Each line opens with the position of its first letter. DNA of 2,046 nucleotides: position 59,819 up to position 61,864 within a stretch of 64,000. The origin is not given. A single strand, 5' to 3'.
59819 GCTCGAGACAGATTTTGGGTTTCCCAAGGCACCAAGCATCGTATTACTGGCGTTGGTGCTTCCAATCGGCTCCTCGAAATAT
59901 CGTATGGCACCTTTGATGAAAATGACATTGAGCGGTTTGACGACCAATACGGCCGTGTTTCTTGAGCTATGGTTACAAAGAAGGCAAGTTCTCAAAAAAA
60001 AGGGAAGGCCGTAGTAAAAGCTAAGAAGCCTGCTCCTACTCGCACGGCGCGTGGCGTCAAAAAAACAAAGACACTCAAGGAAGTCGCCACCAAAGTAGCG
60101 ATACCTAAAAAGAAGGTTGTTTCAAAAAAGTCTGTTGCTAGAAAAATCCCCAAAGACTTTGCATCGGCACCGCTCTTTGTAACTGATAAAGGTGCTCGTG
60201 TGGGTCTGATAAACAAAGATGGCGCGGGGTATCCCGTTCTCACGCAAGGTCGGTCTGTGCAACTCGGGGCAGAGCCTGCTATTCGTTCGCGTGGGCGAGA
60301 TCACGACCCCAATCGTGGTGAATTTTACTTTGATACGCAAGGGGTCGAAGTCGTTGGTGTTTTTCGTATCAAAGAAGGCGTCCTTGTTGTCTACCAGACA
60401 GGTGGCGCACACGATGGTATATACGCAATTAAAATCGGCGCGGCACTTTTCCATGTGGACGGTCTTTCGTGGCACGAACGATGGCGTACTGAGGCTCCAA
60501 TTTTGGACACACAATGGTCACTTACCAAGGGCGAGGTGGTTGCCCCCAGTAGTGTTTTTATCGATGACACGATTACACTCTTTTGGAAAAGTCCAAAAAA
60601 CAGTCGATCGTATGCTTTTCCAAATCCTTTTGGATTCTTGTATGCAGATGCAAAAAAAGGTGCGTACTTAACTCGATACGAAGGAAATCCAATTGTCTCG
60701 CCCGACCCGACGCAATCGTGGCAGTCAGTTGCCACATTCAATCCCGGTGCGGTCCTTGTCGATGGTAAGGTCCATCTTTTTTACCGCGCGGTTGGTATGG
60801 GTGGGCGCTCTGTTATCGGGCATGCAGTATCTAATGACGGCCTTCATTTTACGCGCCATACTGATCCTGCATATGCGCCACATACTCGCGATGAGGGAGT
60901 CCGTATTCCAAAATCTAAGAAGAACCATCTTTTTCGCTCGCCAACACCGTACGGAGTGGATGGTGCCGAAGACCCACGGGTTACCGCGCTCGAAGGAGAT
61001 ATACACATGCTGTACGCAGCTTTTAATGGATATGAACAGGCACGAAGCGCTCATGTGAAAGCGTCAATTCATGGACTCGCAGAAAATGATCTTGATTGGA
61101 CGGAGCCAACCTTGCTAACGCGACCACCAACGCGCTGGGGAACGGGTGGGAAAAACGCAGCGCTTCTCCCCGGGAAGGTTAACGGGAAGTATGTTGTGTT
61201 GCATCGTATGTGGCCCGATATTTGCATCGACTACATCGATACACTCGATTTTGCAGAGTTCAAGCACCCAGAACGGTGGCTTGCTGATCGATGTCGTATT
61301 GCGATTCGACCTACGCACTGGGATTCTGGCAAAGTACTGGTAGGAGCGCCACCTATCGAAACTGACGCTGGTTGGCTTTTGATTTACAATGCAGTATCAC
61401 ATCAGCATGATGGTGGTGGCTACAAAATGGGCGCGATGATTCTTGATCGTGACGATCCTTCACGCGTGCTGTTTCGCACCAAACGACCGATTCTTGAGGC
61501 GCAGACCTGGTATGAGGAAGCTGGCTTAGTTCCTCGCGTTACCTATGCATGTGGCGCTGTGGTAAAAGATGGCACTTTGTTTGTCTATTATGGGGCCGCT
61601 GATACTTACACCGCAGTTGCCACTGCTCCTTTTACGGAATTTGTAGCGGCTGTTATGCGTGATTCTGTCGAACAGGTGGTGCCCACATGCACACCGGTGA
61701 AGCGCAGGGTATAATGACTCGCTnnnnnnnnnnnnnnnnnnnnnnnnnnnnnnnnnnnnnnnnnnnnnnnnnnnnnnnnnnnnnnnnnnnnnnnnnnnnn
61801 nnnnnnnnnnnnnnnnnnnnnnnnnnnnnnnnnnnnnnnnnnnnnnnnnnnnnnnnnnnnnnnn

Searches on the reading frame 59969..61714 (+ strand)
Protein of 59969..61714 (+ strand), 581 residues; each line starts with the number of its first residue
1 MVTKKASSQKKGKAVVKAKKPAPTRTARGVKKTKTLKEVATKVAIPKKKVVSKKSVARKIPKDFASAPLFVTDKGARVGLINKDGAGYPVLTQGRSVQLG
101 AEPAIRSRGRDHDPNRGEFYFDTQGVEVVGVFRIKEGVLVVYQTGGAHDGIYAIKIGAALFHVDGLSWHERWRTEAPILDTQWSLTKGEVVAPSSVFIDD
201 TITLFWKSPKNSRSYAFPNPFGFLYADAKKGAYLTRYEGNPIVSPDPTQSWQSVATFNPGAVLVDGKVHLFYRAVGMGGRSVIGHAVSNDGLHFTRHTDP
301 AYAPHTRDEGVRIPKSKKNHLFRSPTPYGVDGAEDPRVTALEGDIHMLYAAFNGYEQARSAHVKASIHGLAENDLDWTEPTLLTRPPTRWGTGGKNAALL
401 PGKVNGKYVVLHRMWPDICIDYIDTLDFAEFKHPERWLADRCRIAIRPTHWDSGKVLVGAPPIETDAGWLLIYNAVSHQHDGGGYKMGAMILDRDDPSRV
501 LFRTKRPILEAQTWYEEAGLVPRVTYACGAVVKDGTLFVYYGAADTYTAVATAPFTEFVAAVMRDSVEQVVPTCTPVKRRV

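Call 39: find_encoding_contigs(protein=window:59969-61714:+, flank=10000, max_places=1)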
Protein window:59969-61714:+ (581 aa): 10 contigs read that carry it; 1 place shown.
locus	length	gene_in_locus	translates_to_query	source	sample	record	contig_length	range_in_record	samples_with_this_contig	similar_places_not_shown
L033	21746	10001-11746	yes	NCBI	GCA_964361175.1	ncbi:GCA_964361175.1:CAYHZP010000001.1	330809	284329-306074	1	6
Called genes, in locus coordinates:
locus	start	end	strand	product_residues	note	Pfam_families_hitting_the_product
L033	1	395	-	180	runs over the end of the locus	PF02675:AdoMet_dc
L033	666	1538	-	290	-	PF01435:Peptidase_M48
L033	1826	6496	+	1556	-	PF24514:SpaA_4, PF17802:SpaA (faint), PF19403:SpaA_2 (weak), PF24514:SpaA_4, PF22904:NOMO1-like_2nd (faint), PF17210:SdrD_B, PF01471:PG_binding_1 (faint)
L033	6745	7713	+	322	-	PF00188:CAP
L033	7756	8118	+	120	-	PF01219:DAGK_prokar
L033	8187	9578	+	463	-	PF02878:PGM_PMM_I, PF02879:PGM_PMM_II, PF02880:PGM_PMM_III, PF00408:PGM_PMM_IV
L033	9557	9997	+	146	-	PF01050:MannoseP_isomer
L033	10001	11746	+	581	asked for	PF04041:Glyco_hydro_130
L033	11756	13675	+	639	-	PF04041:Glyco_hydro_130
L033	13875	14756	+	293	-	PF00805:Pentapeptide (weak), PF13599:Pentapeptide_4 (weak), PF00805:Pentapeptide (weak)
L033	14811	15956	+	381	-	PF26514:DUF8173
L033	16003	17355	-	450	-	PF00595:PDZ, PF17820:PDZ_6, PF03572:Peptidase_S41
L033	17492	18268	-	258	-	PF01061:ABC2_membrane, PF12698:ABC2_membrane_3 (weak)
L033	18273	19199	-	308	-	PF00005:ABC_tran, PF13304:AAA_21 (faint)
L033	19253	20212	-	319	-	PF02557:VanY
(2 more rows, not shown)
